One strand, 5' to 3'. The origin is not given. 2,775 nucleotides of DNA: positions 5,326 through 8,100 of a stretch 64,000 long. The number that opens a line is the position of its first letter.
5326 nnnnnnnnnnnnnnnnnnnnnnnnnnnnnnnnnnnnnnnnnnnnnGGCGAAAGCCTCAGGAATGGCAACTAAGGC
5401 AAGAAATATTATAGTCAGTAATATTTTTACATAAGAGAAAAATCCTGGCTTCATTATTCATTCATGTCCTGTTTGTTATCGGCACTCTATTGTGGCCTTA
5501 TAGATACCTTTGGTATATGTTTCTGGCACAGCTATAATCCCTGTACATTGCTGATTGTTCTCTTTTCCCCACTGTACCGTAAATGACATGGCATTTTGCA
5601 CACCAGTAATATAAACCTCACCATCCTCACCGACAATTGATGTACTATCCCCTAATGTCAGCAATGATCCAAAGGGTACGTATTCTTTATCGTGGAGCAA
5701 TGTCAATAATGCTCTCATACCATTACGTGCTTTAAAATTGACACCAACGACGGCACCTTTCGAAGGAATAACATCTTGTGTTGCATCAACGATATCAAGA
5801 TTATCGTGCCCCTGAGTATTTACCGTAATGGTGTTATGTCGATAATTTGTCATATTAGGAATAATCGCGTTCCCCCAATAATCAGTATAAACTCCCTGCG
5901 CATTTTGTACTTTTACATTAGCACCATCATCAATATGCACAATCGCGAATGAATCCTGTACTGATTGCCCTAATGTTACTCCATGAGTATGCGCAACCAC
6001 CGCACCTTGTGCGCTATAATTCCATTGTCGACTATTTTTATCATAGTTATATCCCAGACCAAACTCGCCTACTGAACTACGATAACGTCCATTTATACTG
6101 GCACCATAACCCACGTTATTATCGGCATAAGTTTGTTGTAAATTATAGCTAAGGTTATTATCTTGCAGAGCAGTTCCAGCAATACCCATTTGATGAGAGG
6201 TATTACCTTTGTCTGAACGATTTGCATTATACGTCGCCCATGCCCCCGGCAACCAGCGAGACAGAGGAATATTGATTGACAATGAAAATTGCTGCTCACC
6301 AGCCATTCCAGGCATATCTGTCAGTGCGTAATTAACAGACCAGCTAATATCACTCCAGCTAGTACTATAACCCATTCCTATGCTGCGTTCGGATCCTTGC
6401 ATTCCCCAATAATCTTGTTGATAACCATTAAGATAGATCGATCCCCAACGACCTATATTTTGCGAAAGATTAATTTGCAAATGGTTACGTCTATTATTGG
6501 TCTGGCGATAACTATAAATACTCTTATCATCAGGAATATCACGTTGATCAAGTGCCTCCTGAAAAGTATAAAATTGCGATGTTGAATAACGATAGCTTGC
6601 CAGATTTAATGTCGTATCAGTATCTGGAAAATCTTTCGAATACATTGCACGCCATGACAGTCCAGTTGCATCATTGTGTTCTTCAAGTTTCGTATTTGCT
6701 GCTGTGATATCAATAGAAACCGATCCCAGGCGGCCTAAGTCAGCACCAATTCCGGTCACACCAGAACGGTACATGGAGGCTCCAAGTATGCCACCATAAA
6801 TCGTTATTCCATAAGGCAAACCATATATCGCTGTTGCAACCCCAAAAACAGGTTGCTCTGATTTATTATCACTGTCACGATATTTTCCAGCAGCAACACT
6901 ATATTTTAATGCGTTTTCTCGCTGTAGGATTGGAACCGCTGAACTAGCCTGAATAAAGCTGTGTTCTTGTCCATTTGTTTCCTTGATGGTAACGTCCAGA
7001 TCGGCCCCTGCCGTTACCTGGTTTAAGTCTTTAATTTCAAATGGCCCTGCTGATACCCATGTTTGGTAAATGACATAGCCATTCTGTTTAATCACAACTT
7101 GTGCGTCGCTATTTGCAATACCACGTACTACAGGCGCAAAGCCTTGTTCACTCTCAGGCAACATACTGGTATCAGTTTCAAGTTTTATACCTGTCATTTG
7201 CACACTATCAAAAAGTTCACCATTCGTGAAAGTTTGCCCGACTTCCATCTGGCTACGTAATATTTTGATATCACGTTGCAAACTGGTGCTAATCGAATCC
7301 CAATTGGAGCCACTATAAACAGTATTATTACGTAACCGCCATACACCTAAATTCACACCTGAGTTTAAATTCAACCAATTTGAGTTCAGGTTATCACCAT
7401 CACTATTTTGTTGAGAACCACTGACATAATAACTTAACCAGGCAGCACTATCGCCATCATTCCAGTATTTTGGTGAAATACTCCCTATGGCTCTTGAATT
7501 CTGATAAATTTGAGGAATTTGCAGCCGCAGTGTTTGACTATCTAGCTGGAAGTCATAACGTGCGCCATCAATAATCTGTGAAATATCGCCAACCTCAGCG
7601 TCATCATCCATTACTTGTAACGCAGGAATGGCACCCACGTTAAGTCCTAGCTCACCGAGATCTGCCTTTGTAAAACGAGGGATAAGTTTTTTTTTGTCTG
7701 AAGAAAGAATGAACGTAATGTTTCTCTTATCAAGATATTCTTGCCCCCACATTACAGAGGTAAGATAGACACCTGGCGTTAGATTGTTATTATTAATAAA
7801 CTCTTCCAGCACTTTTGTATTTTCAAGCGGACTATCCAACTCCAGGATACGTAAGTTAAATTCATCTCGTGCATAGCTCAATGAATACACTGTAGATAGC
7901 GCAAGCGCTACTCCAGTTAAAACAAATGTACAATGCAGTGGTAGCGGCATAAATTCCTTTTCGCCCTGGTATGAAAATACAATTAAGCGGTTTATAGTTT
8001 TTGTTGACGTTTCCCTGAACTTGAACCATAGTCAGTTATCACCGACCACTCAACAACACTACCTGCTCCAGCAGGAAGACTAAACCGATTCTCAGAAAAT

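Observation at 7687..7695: A9 homopolymer inside the island usher gene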

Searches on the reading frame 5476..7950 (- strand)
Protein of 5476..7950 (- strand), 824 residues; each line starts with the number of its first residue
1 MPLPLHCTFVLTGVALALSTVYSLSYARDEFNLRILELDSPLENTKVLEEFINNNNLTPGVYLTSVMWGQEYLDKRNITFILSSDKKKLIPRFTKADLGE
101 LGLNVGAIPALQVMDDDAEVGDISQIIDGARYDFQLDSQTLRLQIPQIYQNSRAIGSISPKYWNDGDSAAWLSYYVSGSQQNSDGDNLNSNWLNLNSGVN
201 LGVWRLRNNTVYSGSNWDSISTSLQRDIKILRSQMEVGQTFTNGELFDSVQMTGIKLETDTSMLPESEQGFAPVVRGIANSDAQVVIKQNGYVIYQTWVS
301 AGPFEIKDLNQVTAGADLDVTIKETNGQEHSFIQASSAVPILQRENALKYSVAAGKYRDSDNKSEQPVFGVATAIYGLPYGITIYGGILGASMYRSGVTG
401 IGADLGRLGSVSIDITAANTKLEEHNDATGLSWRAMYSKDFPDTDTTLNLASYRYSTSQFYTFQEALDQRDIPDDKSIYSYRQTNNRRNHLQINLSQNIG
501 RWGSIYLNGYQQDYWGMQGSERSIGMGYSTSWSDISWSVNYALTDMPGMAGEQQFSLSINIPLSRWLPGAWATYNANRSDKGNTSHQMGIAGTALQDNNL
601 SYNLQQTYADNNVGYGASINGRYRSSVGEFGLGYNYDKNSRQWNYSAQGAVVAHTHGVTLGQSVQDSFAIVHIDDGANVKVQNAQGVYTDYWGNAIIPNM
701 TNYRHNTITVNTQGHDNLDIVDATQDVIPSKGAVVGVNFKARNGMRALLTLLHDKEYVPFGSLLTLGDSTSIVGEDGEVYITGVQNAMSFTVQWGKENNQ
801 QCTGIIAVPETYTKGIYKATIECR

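Call 6: search_protein_families(library=pfam, proteins=[window:5476-7950:-])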
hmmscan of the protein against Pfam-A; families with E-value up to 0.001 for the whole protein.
window:5476-7950:- (824 aa): 3 families
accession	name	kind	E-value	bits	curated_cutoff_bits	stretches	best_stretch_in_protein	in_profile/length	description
PF00577.26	Usher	-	3.5e-179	597.6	27.1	1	193-739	2-549/549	Outer membrane usher protein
PF13954.11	PapC_N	-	9.3e-28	97.5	27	1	30-177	1-145/146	PapC N-terminal domain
PF13953.12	PapC_C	-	6.3e-14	51.9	27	1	748-806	1-62/66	PapC C-terminal domain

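Call 17: list_cluster_members(proteins=[window:5479-7950:-, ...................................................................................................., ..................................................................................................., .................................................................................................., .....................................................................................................])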
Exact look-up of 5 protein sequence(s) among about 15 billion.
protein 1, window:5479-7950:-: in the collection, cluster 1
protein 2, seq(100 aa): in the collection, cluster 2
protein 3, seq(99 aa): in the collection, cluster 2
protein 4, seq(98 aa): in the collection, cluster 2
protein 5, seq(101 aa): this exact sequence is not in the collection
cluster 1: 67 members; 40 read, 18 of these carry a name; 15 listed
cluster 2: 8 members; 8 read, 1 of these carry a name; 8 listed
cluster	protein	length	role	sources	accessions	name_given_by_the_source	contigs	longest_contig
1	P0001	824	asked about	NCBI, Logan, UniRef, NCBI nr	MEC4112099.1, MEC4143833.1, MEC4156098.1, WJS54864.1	fimbria/pilus outer membrane usher protein [Escherichia coli] | fimbria/pilus outer membrane usher protein n=1 Tax=Escherichia coli TaxID=562 ...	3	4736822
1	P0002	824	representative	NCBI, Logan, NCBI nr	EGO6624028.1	fimbrial biogenesis outer membrane usher protein [Escherichia coli]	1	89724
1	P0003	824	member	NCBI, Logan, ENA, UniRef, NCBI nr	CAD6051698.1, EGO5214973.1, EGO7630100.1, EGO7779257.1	fimbrial biogenesis outer membrane usher protein [Escherichia coli] | fimbria/pilus outer membrane usher protein n=1 Tax=Escherichia coli TaxID=562 ... | fimbria/pilus outer membrane usher protein [Escherichia coli]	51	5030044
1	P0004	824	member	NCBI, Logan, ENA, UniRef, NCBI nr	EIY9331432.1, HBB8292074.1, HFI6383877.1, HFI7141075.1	TPA: fimbria/pilus outer membrane usher protein [Escherichia coli] | fimbria/pilus outer membrane usher protein n=1 Tax=Escherichia coli TaxID=562 ... | fimbria/pilus outer membrane usher protein [Escherichia coli]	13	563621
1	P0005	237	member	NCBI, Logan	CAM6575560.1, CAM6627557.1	Putative outer membrane protein [Escherichia coli]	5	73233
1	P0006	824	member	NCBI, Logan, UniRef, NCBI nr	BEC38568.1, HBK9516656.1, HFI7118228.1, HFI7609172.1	outer membrane usher protein [Escherichia coli] | fimbria/pilus outer membrane usher protein n=1 Tax=Escherichia coli TaxID=562 ... | fimbria/pilus outer membrane usher protein [Escherichia coli]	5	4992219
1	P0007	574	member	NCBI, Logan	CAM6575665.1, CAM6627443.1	Type 1 fimbriae anchoring protein FimD [Escherichia coli]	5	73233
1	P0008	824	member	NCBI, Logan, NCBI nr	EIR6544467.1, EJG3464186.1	fimbrial biogenesis outer membrane usher protein [Escherichia coli]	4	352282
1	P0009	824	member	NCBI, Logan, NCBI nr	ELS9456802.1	fimbrial biogenesis outer membrane usher protein [Escherichia coli]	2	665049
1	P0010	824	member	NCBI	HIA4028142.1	TPA: fimbria/pilus outer membrane usher protein [Escherichia coli]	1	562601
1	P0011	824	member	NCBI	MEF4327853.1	fimbria/pilus outer membrane usher protein [Escherichia coli]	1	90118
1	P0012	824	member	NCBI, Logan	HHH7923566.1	TPA: fimbria/pilus outer membrane usher protein [Escherichia coli]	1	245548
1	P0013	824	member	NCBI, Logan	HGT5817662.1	TPA: fimbria/pilus outer membrane usher protein [Escherichia coli]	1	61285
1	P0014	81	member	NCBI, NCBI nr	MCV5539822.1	fimbrial biogenesis outer membrane usher protein, partial [Escherichia coli] | fimbrial biogenesis outer membrane usher protein [Escherichia coli]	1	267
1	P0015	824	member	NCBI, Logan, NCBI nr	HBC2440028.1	TPA: fimbrial biogenesis outer membrane usher protein [Escherichia coli] | fimbrial biogenesis outer membrane usher protein [Escherichia coli]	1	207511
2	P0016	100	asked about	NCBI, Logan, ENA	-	-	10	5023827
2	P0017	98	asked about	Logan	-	-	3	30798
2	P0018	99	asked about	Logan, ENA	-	-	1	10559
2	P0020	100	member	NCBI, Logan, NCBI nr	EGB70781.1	hypothetical protein ERFG_03322 [Escherichia coli TW10509]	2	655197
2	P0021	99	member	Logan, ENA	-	-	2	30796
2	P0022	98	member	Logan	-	-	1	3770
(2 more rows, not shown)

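Call 19: find_encoding_contigs(protein=P0016, flank=10000, max_places=10)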
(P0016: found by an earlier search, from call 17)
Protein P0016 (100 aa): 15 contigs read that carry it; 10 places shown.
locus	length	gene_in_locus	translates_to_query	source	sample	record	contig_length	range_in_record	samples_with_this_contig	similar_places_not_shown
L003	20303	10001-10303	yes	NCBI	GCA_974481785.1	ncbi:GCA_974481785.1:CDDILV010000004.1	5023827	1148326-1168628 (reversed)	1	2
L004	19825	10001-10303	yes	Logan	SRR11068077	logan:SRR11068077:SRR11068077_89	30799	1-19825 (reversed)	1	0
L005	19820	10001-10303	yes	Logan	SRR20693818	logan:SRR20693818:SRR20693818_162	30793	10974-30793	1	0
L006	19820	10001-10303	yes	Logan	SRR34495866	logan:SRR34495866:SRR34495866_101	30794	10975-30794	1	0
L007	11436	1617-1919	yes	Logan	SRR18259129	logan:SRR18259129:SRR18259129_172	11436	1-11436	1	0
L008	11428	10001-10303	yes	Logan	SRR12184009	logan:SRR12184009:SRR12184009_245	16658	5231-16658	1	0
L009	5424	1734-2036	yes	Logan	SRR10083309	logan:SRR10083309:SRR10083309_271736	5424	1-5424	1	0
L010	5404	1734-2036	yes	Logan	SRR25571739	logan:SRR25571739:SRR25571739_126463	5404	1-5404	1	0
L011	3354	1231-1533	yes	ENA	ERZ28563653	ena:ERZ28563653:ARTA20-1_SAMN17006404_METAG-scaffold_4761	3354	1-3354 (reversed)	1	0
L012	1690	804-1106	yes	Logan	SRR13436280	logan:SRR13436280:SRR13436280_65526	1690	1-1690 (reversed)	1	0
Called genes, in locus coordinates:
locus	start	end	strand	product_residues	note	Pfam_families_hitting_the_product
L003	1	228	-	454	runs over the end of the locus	PF01743:PolyA_pol, PF12627:PolyA_pol_RNAbd, PF12626:PolyA_pol_arg_C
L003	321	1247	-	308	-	PF00749:tRNA-synt_1c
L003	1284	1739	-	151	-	PF21157:DksA_N, PF01258:zf-dskA_traR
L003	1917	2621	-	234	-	PF17746:SfsA_N, PF03749:SfsA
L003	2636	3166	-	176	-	PF02834:LigT_PEase, PF13563:2_5_RNA_ligase2, PF02834:LigT_PEase (weak)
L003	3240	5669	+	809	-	PF00270:DEAD, PF00271:Helicase_C, PF24473:CON_HrpB, PF08482:HrpB_C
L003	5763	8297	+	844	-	PF14812:PBP1_TM, PF14814:UB2H, PF00912:Transgly, PF00905:Transpeptidase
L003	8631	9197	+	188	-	PF00419:Fimbrial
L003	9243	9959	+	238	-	PF00345:PapD_N, PF02753:PapD_C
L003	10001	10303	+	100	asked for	PF13954:PapC_N (weak)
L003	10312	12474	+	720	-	PF13954:PapC_N, PF00577:Usher, PF13953:PapC_C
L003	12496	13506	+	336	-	PF00419:Fimbrial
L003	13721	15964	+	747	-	PF07715:Plug, PF00593:TonB_dep_Rec_b-barrel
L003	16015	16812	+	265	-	PF00005:ABC_tran, PF02463:SMC_N (faint), PF13304:AAA_21 (faint)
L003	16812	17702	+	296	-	PF01497:Peripla_BP_2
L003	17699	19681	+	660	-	PF01032:FecCD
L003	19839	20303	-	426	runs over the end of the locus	PF00202:Aminotran_3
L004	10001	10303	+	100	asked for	PF13954:PapC_N (weak)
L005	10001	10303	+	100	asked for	PF13954:PapC_N (weak)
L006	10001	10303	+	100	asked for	PF13954:PapC_N (weak)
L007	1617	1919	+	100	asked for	PF13954:PapC_N (weak)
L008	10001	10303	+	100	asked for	PF13954:PapC_N (weak)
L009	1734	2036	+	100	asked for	PF13954:PapC_N (weak)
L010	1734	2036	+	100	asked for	PF13954:PapC_N (weak)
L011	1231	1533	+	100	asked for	PF13954:PapC_N (weak)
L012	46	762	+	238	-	PF00345:PapD_N, PF02753:PapD_C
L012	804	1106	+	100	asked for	PF13954:PapC_N (weak)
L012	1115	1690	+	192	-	?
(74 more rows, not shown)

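Call 20: find_encoding_contigs(protein=P0017, flank=10000, max_places=10)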
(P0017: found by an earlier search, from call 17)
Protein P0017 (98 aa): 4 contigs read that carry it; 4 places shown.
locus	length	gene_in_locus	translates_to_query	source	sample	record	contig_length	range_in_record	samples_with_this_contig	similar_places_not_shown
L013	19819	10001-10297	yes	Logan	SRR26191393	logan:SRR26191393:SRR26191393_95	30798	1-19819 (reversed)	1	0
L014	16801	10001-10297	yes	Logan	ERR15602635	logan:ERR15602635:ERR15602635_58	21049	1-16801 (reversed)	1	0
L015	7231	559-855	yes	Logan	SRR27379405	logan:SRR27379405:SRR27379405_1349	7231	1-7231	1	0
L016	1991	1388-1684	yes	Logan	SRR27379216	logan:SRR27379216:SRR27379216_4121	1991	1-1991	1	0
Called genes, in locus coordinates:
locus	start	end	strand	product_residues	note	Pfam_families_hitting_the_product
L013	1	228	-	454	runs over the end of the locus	PF01743:PolyA_pol, PF12627:PolyA_pol_RNAbd, PF12626:PolyA_pol_arg_C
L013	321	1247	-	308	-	PF00749:tRNA-synt_1c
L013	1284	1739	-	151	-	PF21157:DksA_N, PF01258:zf-dskA_traR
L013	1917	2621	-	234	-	PF17746:SfsA_N, PF03749:SfsA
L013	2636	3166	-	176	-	PF02834:LigT_PEase, PF13563:2_5_RNA_ligase2, PF02834:LigT_PEase (weak)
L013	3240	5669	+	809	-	PF00270:DEAD, PF00271:Helicase_C, PF24473:CON_HrpB, PF08482:HrpB_C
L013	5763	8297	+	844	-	PF14812:PBP1_TM, PF14814:UB2H, PF00912:Transgly, PF00905:Transpeptidase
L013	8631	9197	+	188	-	PF00419:Fimbrial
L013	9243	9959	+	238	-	PF00345:PapD_N, PF02753:PapD_C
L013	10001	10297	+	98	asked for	-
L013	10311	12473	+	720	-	PF13954:PapC_N, PF00577:Usher, PF13953:PapC_C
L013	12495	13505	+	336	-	PF00419:Fimbrial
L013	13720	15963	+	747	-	PF07715:Plug, PF00593:TonB_dep_Rec_b-barrel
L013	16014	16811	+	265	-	PF00005:ABC_tran, PF02463:SMC_N (faint), PF13304:AAA_21 (faint)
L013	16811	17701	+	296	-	PF01497:Peripla_BP_2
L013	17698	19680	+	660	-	PF01032:FecCD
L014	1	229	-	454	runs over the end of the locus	PF01743:PolyA_pol, PF12627:PolyA_pol_RNAbd, PF12626:PolyA_pol_arg_C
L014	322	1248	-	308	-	PF00749:tRNA-synt_1c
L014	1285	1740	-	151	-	PF21157:DksA_N, PF01258:zf-dskA_traR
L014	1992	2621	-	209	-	PF17746:SfsA_N, PF03749:SfsA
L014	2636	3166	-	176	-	PF02834:LigT_PEase, PF13563:2_5_RNA_ligase2, PF02834:LigT_PEase (weak)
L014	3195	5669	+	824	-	PF00270:DEAD, PF00271:Helicase_C, PF24473:CON_HrpB, PF08482:HrpB_C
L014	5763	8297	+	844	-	PF14812:PBP1_TM, PF14814:UB2H, PF00912:Transgly, PF00905:Transpeptidase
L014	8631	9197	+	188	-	PF00419:Fimbrial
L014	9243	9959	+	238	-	PF00345:PapD_N, PF02753:PapD_C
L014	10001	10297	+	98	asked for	-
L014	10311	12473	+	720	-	PF13954:PapC_N, PF00577:Usher, PF13953:PapC_C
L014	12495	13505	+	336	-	PF00419:Fimbrial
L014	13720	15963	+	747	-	PF07715:Plug, PF00593:TonB_dep_Rec_b-barrel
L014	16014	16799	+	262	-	?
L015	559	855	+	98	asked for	-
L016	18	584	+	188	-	PF00419:Fimbrial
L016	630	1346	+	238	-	PF00345:PapD_N, PF02753:PapD_C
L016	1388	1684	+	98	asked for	-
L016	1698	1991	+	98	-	?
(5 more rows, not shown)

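Call 21: find_encoding_contigs(protein=P0018, flank=10000, max_places=10)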
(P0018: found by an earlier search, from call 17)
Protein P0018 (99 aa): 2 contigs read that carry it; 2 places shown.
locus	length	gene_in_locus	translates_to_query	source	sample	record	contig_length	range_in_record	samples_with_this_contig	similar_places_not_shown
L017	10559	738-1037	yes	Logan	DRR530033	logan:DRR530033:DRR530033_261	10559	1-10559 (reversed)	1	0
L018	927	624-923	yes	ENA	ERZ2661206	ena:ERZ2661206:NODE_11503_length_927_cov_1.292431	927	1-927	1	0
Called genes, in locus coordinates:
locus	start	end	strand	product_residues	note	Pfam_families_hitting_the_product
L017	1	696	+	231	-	?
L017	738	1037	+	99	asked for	-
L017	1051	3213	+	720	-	PF13954:PapC_N, PF00577:Usher, PF13953:PapC_C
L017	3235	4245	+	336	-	PF00419:Fimbrial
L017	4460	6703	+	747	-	PF07715:Plug, PF00593:TonB_dep_Rec_b-barrel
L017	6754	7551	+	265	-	PF00005:ABC_tran, PF02463:SMC_N (faint), PF13304:AAA_21 (faint)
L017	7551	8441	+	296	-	PF01497:Peripla_BP_2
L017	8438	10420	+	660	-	PF01032:FecCD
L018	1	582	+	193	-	?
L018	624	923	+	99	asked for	-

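Call 23: find_encoding_contigs(protein=P0003, flank=10000, max_places=10)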
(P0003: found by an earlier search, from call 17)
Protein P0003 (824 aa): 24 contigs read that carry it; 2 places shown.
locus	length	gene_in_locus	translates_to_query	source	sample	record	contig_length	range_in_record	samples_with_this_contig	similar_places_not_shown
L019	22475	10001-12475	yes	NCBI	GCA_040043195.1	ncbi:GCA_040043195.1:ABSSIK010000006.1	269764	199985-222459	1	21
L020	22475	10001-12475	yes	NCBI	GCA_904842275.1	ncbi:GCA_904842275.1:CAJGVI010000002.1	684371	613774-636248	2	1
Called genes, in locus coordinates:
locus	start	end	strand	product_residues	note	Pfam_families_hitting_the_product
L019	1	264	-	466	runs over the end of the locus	PF01743:PolyA_pol, PF12627:PolyA_pol_RNAbd, PF12626:PolyA_pol_arg_C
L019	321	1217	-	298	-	PF00749:tRNA-synt_1c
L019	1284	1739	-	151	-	PF21157:DksA_N, PF01258:zf-dskA_traR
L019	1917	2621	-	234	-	PF17746:SfsA_N, PF03749:SfsA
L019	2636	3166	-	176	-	PF02834:LigT_PEase, PF13563:2_5_RNA_ligase2, PF02834:LigT_PEase (weak)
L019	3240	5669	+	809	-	PF00270:DEAD, PF00271:Helicase_C, PF24473:CON_HrpB, PF08482:HrpB_C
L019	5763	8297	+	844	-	PF14812:PBP1_TM, PF14814:UB2H, PF00912:Transgly, PF00905:Transpeptidase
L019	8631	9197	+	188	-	PF00419:Fimbrial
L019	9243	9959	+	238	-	PF00345:PapD_N, PF02753:PapD_C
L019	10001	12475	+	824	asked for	PF13954:PapC_N, PF00577:Usher, PF13953:PapC_C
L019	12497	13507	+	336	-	PF00419:Fimbrial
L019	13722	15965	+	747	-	PF07715:Plug, PF00593:TonB_dep_Rec_b-barrel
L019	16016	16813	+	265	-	PF00005:ABC_tran, PF02463:SMC_N (faint), PF13304:AAA_21 (faint)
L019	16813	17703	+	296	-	PF01497:Peripla_BP_2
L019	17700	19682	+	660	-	PF01032:FecCD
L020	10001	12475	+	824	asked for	PF13954:PapC_N, PF00577:Usher, PF13953:PapC_C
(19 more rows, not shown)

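Call 24: find_encoding_contigs(protein=P0004, flank=10000, max_places=10)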
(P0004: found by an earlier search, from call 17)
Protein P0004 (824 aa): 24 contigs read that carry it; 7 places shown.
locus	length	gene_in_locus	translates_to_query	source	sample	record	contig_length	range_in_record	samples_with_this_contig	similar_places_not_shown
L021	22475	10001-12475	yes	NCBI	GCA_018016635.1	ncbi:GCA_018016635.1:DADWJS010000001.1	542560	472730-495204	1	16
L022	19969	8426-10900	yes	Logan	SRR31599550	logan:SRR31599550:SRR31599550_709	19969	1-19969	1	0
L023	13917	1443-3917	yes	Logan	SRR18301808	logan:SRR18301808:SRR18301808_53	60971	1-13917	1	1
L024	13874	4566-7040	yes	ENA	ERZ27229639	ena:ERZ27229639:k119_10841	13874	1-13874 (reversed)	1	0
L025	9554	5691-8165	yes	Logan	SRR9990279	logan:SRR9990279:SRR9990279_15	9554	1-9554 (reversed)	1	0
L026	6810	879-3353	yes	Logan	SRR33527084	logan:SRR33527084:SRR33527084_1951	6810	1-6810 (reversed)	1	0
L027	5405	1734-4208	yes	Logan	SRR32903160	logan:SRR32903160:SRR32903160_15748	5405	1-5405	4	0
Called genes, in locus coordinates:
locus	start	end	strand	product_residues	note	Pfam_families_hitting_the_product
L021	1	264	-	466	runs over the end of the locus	PF01743:PolyA_pol, PF12627:PolyA_pol_RNAbd, PF12626:PolyA_pol_arg_C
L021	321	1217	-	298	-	PF00749:tRNA-synt_1c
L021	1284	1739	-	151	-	PF21157:DksA_N, PF01258:zf-dskA_traR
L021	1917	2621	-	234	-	PF17746:SfsA_N, PF03749:SfsA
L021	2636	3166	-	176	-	PF02834:LigT_PEase, PF13563:2_5_RNA_ligase2, PF02834:LigT_PEase (weak)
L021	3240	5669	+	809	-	PF00270:DEAD, PF00271:Helicase_C, PF24473:CON_HrpB, PF08482:HrpB_C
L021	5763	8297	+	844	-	PF14812:PBP1_TM, PF14814:UB2H, PF00912:Transgly, PF00905:Transpeptidase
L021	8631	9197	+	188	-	PF00419:Fimbrial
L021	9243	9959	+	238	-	PF00345:PapD_N, PF02753:PapD_C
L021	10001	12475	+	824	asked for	PF13954:PapC_N, PF00577:Usher, PF13953:PapC_C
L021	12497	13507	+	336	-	PF00419:Fimbrial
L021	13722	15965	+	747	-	PF07715:Plug, PF00593:TonB_dep_Rec_b-barrel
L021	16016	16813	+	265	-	PF00005:ABC_tran, PF02463:SMC_N (faint), PF13304:AAA_21 (faint)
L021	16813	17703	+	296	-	PF01497:Peripla_BP_2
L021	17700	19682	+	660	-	PF01032:FecCD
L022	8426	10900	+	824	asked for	PF13954:PapC_N, PF00577:Usher, PF13953:PapC_C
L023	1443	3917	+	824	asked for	PF13954:PapC_N, PF00577:Usher, PF13953:PapC_C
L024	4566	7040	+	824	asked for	PF13954:PapC_N, PF00577:Usher, PF13953:PapC_C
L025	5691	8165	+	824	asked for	PF13954:PapC_N, PF00577:Usher, PF13953:PapC_C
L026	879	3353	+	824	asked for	PF13954:PapC_N, PF00577:Usher, PF13953:PapC_C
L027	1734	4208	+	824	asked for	PF13954:PapC_N, PF00577:Usher, PF13953:PapC_C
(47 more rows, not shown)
